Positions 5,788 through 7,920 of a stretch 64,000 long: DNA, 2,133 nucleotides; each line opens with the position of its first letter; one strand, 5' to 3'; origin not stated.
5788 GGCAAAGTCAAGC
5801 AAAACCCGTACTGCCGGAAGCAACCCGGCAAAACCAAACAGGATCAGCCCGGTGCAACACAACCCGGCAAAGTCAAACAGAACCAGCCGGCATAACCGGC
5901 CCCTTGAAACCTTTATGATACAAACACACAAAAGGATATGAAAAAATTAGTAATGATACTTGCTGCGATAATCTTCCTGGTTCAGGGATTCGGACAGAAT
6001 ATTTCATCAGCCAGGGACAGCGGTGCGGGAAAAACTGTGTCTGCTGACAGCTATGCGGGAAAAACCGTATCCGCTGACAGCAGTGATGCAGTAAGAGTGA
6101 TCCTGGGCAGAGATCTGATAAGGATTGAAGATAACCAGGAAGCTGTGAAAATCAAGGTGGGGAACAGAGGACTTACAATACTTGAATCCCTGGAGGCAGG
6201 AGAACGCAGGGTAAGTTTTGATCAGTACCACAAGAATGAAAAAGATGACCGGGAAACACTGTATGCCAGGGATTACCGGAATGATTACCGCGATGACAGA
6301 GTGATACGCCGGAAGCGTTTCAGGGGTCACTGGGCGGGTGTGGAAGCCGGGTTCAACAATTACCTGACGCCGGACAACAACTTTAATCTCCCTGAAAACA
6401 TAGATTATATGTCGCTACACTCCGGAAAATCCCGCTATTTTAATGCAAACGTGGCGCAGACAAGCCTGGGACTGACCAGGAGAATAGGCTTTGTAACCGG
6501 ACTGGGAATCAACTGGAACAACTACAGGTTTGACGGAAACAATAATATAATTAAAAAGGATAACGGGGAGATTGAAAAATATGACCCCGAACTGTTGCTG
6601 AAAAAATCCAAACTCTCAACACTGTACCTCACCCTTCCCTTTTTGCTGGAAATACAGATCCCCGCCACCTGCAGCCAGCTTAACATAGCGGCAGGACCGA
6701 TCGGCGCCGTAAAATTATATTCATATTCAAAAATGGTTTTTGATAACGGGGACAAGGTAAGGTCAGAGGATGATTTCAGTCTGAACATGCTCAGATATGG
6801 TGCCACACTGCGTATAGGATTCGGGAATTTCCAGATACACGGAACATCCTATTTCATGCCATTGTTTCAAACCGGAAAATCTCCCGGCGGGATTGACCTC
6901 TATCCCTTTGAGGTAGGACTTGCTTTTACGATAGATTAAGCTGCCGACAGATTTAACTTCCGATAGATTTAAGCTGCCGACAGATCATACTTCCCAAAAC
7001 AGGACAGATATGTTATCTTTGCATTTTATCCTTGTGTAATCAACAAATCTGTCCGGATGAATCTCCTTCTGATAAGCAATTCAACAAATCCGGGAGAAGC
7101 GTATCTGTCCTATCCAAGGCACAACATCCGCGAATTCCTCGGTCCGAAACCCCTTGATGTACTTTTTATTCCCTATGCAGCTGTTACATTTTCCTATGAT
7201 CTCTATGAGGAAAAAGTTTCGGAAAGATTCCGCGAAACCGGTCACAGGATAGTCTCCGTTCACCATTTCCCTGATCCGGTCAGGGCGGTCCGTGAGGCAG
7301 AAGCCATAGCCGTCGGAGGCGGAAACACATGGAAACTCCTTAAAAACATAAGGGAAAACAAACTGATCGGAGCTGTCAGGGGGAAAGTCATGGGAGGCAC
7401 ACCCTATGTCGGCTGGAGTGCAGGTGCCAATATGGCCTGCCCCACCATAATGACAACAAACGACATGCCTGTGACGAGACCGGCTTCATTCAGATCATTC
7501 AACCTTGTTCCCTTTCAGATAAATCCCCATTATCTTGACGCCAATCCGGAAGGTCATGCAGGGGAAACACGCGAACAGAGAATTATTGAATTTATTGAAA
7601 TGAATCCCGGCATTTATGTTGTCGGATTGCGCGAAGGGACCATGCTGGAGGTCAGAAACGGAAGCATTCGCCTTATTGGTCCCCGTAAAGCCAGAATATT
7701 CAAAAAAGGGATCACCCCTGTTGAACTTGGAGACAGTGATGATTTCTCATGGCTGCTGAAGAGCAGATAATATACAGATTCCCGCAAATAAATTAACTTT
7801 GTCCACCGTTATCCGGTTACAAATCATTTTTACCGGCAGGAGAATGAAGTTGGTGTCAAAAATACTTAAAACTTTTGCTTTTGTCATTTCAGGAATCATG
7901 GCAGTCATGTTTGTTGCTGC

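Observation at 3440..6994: Five independent tandem-repeat tracts packed into one ECF sigma / anti-sigma / secreted-protein module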

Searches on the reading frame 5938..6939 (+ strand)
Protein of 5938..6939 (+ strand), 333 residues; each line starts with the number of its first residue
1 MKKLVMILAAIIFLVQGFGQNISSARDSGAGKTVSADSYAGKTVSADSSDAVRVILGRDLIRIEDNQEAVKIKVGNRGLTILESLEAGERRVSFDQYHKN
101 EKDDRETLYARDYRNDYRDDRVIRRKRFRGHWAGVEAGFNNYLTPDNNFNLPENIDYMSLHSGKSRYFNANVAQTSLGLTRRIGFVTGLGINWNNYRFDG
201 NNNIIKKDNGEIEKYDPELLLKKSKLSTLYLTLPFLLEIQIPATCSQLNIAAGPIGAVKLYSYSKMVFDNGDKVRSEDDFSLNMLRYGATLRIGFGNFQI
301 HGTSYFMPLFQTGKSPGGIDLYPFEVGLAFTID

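Call 4: search_protein_families(library=pfam, proteins=[window:5938-6939:+], max_evalue=0.01)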
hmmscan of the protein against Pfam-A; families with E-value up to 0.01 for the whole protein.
window:5938-6939:+ (333 aa): 1 family
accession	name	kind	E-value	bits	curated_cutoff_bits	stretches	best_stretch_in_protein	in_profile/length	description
PF13568.12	OMP_b-brl_2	-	7.6e-09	36.3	27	1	133-297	11-156/175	Outer membrane protein beta-barrel domain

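Call 5: search_protein_families(library=ncbifam, proteins=[window:5938-6939:+], max_evalue=0.01)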
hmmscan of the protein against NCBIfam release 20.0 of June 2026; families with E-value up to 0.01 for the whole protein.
window:5938-6939:+ (333 aa): 0 families

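Call 8: find_encoding_contigs(protein=window:5938-6939:+, flank=6000, max_places=10)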
Protein window:5938-6939:+ (333 aa): no gene with exactly this product is on record in the collection.

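Call 33: find_homologous_proteins(query=window:5938-6939:+, max_evalue=1e-30)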
Query window:5938-6939:+ (333 aa): 900 proteins with E <= 1e-30 among 3862 candidates; the best 120 are listed.
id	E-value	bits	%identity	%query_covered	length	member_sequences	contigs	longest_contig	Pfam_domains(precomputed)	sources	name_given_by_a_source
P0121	2.9e-218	741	99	100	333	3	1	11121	PF13568.13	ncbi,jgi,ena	jgi:hypothetical protein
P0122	1.1e-185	634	85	100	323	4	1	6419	PF13568.13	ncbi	-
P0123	2.1e-183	627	84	100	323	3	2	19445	PF13568.13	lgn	-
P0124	2.1e-170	584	79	100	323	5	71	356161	PF13568.13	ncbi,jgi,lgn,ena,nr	ncbi:MAG TPA: outer membrane beta-barrel protein [Bacteroidales bacterium]|nr:outer membrane beta-ba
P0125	1.2e-143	496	68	100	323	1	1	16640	PF13568.13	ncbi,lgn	-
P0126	2.4e-136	472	68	96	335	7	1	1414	PF13568.13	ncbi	-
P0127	3.1e-134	465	64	100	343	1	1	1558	PF13568.13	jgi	jgi:hypothetical protein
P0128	2.6e-132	459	65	98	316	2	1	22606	PF13568.13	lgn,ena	-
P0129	5.2e-132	458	64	100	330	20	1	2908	PF13568.13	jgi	-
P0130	1.4e-131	457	65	100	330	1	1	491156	PF13568.13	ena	-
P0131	2.3e-130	453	66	95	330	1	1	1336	PF13568.13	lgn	-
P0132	4.6e-130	452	65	100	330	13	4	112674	PF13568.13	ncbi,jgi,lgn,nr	ncbi:MAG TPA: outer membrane beta-barrel protein [Bacteroidales bacterium]|nr:outer membrane beta-ba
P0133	1.0e-129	450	64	100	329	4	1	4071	PF13568.13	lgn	-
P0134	4.8e-129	448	63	100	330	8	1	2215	PF13568.13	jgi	-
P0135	1.2e-128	447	64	100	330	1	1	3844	PF13568.13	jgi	jgi:hypothetical protein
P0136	1.3e-128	447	64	100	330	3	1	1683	PF13568.13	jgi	jgi:hypothetical protein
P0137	1.2e-127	444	62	99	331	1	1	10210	PF13568.13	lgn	-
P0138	1.8e-121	423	61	100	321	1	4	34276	PF13568.13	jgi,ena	-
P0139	4.1e-121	422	60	100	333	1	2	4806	PF13568.13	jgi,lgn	jgi:hypothetical protein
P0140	6.4e-120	418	59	100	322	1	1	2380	PF13568.13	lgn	-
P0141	3.2e-119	416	59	100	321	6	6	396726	PF13568.13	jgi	jgi:hypothetical protein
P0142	4.2e-119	416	60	100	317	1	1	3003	PF13568.13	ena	-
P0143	7.4e-119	415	60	100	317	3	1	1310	PF13568.13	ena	-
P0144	1.9e-118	413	60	100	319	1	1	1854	PF13568.13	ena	-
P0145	2.2e-118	413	60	100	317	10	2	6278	PF13568.13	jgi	jgi:hypothetical protein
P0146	5.3e-117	409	59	100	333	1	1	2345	PF13568.13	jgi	jgi:hypothetical protein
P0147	6.2e-117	408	58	100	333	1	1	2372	PF13568.13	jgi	jgi:hypothetical protein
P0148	9.8e-117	408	58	100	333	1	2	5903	PF13568.13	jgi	jgi:hypothetical protein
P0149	1.1e-116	408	58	100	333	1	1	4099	PF13568.13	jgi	jgi:hypothetical protein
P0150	1.2e-116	407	58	100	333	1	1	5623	PF13568.13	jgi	jgi:hypothetical protein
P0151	5.2e-116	405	58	100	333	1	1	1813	PF13568.13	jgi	jgi:hypothetical protein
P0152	6.1e-116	405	56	100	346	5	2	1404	PF13568.13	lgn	-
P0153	8.8e-116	405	57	100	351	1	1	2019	PF13568.13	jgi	jgi:hypothetical protein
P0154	1.0e-115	404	58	100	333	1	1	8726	PF13568.13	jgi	jgi:hypothetical protein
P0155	1.9e-115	404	58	100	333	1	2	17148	PF13568.13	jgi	jgi:hypothetical protein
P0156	4.3e-115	402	57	100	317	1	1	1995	PF13568.13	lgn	-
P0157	9.9e-115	401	56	100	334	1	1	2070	PF13568.13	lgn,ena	-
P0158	1.0e-114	401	57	100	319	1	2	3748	PF13568.13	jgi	jgi:hypothetical protein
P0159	1.4e-114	401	58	100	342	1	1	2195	PF13568.13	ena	-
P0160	1.5e-114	401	55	100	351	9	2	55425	PF13568.13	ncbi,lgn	-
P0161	6.2e-114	399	56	100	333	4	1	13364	PF13568.13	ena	-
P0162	1.1e-113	398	55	100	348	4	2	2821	PF13568.13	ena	-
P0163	1.9e-113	397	57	100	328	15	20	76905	PF13568.13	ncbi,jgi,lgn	-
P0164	2.0e-113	397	56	100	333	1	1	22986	PF13568.13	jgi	jgi:Outer membrane protein beta-barrel domain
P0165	2.1e-113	397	56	100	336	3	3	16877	PF13568.13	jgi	-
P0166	3.6e-113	396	59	96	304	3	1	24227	PF13568.13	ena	-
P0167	4.5e-113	396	57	100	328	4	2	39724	PF13568.13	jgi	jgi:hypothetical protein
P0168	8.2e-113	395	56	100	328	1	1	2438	PF13568.13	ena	-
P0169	2.8e-112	393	57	100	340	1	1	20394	PF13568.13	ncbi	-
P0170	3.5e-112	393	56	100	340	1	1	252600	PF13568.13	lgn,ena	-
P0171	5.3e-112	392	57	100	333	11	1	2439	PF13568.13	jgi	jgi:hypothetical protein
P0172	8.0e-112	392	55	100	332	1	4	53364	PF13568.13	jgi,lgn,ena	-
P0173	8.9e-112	392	56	100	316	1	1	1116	PF13568.13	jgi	jgi:hypothetical protein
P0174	2.6e-111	390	55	100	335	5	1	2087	PF13568.13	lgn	-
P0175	3.3e-111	390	55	100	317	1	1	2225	PF13568.13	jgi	-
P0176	3.7e-111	389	54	100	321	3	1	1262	PF13568.13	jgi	jgi:hypothetical protein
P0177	4.1e-111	389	56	100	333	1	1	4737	PF13568.13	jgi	jgi:hypothetical protein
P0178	5.6e-111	389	56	100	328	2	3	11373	PF13568.13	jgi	-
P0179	6.8e-111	389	56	100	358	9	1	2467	PF13568.13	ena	-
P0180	1.0e-110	388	54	100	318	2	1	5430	PF13568.13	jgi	jgi:hypothetical protein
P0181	1.1e-110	388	56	98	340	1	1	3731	PF13568.13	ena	-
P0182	1.6e-110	387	55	98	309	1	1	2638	PF13568.13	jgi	-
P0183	4.9e-110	386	55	96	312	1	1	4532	PF13568.13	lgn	-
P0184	5.0e-110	386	55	100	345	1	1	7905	PF13568.13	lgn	-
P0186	7.9e-110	385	54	100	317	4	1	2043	PF13568.13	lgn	-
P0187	1.3e-109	384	57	96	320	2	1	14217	PF13568.13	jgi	-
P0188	1.8e-109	384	55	98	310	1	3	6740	PF13568.13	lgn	-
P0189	1.9e-109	384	56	100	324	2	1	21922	PF13568.13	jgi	jgi:hypothetical protein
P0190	2.4e-109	384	55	100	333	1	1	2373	PF13568.13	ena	-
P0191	7.4e-109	382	54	100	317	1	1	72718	PF13568.13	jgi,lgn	jgi:hypothetical protein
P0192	2.7e-108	380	54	100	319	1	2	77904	PF13568.13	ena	-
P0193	6.6e-108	379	54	100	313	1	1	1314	PF13568.13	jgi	jgi:hypothetical protein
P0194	7.5e-108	379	55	100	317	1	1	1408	PF13568.13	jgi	jgi:hypothetical protein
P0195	9.8e-108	378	53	100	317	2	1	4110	PF13568.13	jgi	jgi:hypothetical protein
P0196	3.0e-107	377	54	100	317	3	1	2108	PF13568.13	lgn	-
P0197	3.3e-107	377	56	100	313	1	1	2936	PF13568.13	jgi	jgi:hypothetical protein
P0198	3.6e-107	376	54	100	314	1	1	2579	PF13568.13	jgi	jgi:hypothetical protein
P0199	3.6e-107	376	53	100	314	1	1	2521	PF13568.13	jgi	jgi:hypothetical protein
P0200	4.4e-107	376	54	99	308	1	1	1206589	PF13568.13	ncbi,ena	-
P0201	5.6e-107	376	55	100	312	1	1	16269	PF13568.13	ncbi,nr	ncbi:MAG: hypothetical protein NTV31_07715 [Bacteroidia bacterium]|nr:hypothetical protein [Bacteroi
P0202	6.3e-107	376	53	100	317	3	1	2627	PF13568.13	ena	-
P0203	6.6e-107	376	54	100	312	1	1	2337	PF13568.13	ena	-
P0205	8.8e-107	375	54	100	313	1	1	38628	PF13568.13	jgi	jgi:hypothetical protein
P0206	9.3e-107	375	59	88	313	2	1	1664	PF13568.13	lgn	-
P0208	1.4e-106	374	55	100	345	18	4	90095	PF13568.13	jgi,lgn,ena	-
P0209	1.9e-106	374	55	99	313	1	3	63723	PF13568.13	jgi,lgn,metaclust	jgi:hypothetical protein|metaclust:\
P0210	2.0e-106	374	55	100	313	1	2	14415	PF13568.13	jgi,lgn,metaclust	jgi:hypothetical protein|metaclust:\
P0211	2.3e-106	374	54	100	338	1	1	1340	PF13568.13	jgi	jgi:hypothetical protein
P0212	2.5e-106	374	54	100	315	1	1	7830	PF13568.13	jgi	-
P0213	2.6e-106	374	54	100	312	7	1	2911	PF13568.13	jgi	jgi:hypothetical protein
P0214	2.7e-106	374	55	100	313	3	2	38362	PF13568.13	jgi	jgi:hypothetical protein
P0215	3.1e-106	373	55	100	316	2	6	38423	PF13568.13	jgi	jgi:hypothetical protein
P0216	4.0e-106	373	54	100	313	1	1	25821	PF13568.13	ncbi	ncbi:MAG: hypothetical protein WCS03_11285 [Bacteroidota bacterium]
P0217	4.0e-106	373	56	96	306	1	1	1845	PF13568.13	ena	-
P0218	5.0e-106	373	54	100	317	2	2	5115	PF13568.13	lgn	-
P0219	5.3e-106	373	54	100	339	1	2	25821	PF13568.13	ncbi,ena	-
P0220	5.4e-106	373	53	100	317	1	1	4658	PF13568.13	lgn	-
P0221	5.8e-106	372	53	100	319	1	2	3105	PF13568.13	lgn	-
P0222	7.5e-106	372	57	91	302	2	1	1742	PF13568.13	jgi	-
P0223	7.8e-106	372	53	100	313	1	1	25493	PF13568.13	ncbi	-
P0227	1.3e-105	371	54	100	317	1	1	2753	PF13568.13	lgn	-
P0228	1.9e-105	371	58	88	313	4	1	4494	PF13568.13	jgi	jgi:hypothetical protein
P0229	2.3e-105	370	53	100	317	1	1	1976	PF13568.13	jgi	-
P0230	2.5e-105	370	52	100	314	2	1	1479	PF13568.13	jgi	jgi:hypothetical protein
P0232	3.0e-105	370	55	98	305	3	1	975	PF13568.13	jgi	jgi:hypothetical protein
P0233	3.2e-105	370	52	100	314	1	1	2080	PF13568.13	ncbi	-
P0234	3.7e-105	370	54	100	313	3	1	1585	PF13568.13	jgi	jgi:hypothetical protein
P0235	3.8e-105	370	54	100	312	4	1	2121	PF13568.13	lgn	-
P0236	4.6e-105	369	57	92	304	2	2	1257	PF13568.13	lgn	-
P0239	5.9e-105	369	53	100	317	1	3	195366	PF13568.13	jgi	jgi:hypothetical protein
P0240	5.9e-105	369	54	100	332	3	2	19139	PF13568.13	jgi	jgi:hypothetical protein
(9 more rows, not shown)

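Call 38: find_encoding_contigs(protein=P0121, flank=6000, max_places=8)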
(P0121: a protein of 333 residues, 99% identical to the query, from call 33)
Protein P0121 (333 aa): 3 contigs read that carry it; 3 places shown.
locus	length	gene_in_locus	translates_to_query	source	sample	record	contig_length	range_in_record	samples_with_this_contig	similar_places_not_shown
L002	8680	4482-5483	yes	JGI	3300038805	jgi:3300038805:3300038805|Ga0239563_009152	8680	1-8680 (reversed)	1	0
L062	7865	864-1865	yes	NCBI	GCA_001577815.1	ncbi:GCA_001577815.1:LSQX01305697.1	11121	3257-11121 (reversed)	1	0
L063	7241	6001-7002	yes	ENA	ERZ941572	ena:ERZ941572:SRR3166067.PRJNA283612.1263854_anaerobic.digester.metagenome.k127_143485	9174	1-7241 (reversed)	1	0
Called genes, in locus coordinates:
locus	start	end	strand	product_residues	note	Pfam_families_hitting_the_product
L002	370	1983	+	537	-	PF00722:Glyco_hydro_16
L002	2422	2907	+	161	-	PF04542:Sigma70_r2, PF08281:Sigma70_r4_2, PF04545:Sigma70_r4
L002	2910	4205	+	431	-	-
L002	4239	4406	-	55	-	-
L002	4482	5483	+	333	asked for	PF13568:OMP_b-brl_2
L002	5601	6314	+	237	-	PF03575:Peptidase_S51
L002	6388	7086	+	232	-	-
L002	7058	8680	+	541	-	?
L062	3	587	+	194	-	?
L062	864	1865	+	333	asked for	PF13568:OMP_b-brl_2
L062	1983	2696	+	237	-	PF03575:Peptidase_S51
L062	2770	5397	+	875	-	PF13116:YhdP (faint)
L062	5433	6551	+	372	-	PF02518:HATPase_c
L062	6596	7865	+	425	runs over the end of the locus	PF01136:Peptidase_U32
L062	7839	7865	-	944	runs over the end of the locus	PF00512:HisKA, PF02518:HATPase_c, PF00072:Response_reg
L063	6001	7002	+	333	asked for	PF13568:OMP_b-brl_2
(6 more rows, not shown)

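Call 50: predict_structure(alignment_id=A4)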
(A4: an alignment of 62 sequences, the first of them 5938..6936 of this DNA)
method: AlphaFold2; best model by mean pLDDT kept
length: 333 residues; sequences in the alignment: 62
mean_pLDDT: 67.8   pTM: 0.57
mean pLDDT of the five models: 67.8, 66.7, 64.4, 61.9, 58.0
residues with pLDDT >= 90: 57; 70-90: 136; 50-70: 29; < 50: 111
segments of 3 or more residues with pLDDT < 50: 1-8, 12-63, 76-78, 82-90, 92-125
pLDDT, mean of each block of 10 residues (from residue 1): 45 38 30 29 32 44 51 49 47 44 38 44 55 86 87 80 77 76 84 82 78 80 84 89 78 91 85 81 89 89 92 89 91 79
secondary structure, 60 per line:
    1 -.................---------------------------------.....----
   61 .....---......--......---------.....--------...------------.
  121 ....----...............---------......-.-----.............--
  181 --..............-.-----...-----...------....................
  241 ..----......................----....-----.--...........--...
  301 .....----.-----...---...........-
elements in order: H2-18 E52-56 E61-65 E69-74 E77-82 E92-96 H120-124 E129-143 H153-158 E166-178 E183-196 E204-206 E212-214 E221-242 E247-268 E273-276 E285-295 E298-305 E322-332

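Call 54: fold_search(model_id=the predicted structure, library=pdb)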
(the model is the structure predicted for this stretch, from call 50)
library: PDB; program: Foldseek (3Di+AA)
matches with E <= 10: 712; with E <= 0.001: 4
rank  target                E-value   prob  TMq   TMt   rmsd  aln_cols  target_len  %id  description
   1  9fzc_A                5.7e-05  1.00  0.31  0.51   7.1       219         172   11  Structure of OmpA-short in complex with nanobody Nb01 (released 2024-07-17)
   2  9a2m_MODEL_1_A        9.9e-05  1.00  0.27  0.26   7.9       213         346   10  Model of E. coli OmpA by in-cell photo-crosslinking MS and deep learning (released 2023-02-24)
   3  9fzd_A                1.0e-04  1.00  0.31  0.50   6.4       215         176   12  Structure of OmpA-long in complex with nanobody Nb39 (released 2024-07-17)
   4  1bxw                  1.7e-04  1.00  0.32  0.53   7.3       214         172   10  OUTER MEMBRANE PROTEIN A (OMPA) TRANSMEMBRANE DOMAIN (released 1998-10-14)
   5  7xw0_B                1.2e-03  0.96  0.26  0.30  17.1       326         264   10  Crystal structure of pOmpT (released 2023-05-31)
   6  2x56                  1.3e-03  0.99  0.27  0.32  11.0       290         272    8  Yersinia Pestis Plasminogen Activator Pla (Native) (released 2010-07-28)
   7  2f1t_A                1.5e-03  1.00  0.26  0.38   8.3       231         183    8  Outer membrane protein OmpW (released 2006-01-24)
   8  2m06_MODEL_1_A        1.6e-03  0.98  0.22  0.36   8.4       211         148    8  NMR structure of OmpX in phopspholipid nanodiscs (released 2012-12-12)
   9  3qrc_B                1.6e-03  1.00  0.27  0.46   7.8       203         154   12  The crystal structure of Ail, the attachment invasion locus protein of Yersinia pestis, in complex with the heparin an (released 2011-11-23)
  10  8qxp                  2.3e-03  0.99  0.26  0.41   8.6       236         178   10  Crystal structure of the outer membrane porin OmpW from Klebsiella pneumoniae (released 2024-01-24)
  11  1qj9                  2.7e-03  0.99  0.23  0.40   7.8       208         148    6  CRYSTAL STRUCTURE OF THE OUTER MEMBRANE PROTEIN OMPX FROM ESCHERICHIA COLI (released 1999-10-06)
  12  2x55                  2.8e-03  0.99  0.27  0.31  11.0       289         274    8  Yersinia Pestis Plasminogen Activator Pla (Native) (released 2010-07-28)
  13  7xw0_A                3.4e-03  0.91  0.26  0.30  16.7       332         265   11  Crystal structure of pOmpT (released 2023-05-31)
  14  9nh1_B                3.8e-03  0.99  0.29  0.35   8.9       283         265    8  In situ cryo-EM structure of porin I of the Legionella Dot/Icm T4SS machine (released 2025-09-17)
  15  2f1v_A                4.0e-03  0.97  0.23  0.34   9.5       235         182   11  Outer membrane protein OmpW (released 2006-01-24)
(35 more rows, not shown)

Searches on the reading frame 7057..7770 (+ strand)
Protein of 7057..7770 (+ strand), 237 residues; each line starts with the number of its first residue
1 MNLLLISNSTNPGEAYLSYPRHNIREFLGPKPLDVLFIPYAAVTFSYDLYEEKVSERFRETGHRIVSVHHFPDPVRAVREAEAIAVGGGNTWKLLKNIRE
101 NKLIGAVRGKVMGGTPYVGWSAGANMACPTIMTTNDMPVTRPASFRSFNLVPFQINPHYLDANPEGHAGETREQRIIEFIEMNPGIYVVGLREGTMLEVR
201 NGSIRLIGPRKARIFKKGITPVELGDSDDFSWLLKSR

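Call 4: search_protein_families(library=pfam, proteins=[window:7057-7770:+], max_evalue=0.01)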
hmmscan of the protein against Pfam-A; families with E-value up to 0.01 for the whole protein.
window:7057-7770:+ (237 aa): 1 family
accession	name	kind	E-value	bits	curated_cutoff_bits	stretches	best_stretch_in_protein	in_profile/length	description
PF03575.23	Peptidase_S51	-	1.2e-58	198.6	23.9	1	3-207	1-206/206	Peptidase family S51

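Call 5: search_protein_families(library=ncbifam, proteins=[window:7057-7770:+], max_evalue=0.01)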
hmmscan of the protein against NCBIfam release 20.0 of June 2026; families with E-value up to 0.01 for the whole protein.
window:7057-7770:+ (237 aa): 2 families
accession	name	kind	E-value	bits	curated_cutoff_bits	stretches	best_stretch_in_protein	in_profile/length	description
NF003642.0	PRK05282.1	equivalog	2.7e-92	308.5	156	1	1-232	1-231/233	dipeptidase PepE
TIGR02069.1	cyanophycinase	equivalog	0.00062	19.3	126.6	1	76-132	78-134/250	cyanophycinase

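Call 39: find_encoding_contigs(protein=window:7057-7770:+, flank=6000, max_places=10)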
Protein window:7057-7770:+ (237 aa): 4 contigs read that carry it; 4 places shown.
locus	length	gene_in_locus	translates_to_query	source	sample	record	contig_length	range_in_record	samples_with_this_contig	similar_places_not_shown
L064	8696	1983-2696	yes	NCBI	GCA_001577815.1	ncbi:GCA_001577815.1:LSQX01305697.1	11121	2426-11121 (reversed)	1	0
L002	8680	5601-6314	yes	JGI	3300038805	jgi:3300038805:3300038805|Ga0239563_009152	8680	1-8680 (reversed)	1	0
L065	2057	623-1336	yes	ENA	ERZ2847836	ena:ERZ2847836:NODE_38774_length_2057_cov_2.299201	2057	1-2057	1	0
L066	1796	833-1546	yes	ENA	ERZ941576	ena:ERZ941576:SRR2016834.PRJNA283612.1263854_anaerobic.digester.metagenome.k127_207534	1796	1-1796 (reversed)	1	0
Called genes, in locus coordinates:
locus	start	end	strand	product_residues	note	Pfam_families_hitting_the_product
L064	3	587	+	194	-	?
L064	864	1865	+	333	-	PF13568:OMP_b-brl_2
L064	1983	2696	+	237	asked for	PF03575:Peptidase_S51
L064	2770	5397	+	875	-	PF13116:YhdP (faint)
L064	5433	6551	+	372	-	PF02518:HATPase_c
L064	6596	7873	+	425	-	PF01136:Peptidase_U32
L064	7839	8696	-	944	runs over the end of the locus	PF00512:HisKA, PF02518:HATPase_c, PF00072:Response_reg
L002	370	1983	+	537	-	PF00722:Glyco_hydro_16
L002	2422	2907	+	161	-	PF04542:Sigma70_r2, PF08281:Sigma70_r4_2, PF04545:Sigma70_r4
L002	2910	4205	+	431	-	-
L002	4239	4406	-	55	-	-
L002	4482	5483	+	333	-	PF13568:OMP_b-brl_2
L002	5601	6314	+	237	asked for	PF03575:Peptidase_S51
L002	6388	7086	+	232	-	-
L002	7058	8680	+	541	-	?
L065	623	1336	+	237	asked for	PF03575:Peptidase_S51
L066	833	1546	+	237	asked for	PF03575:Peptidase_S51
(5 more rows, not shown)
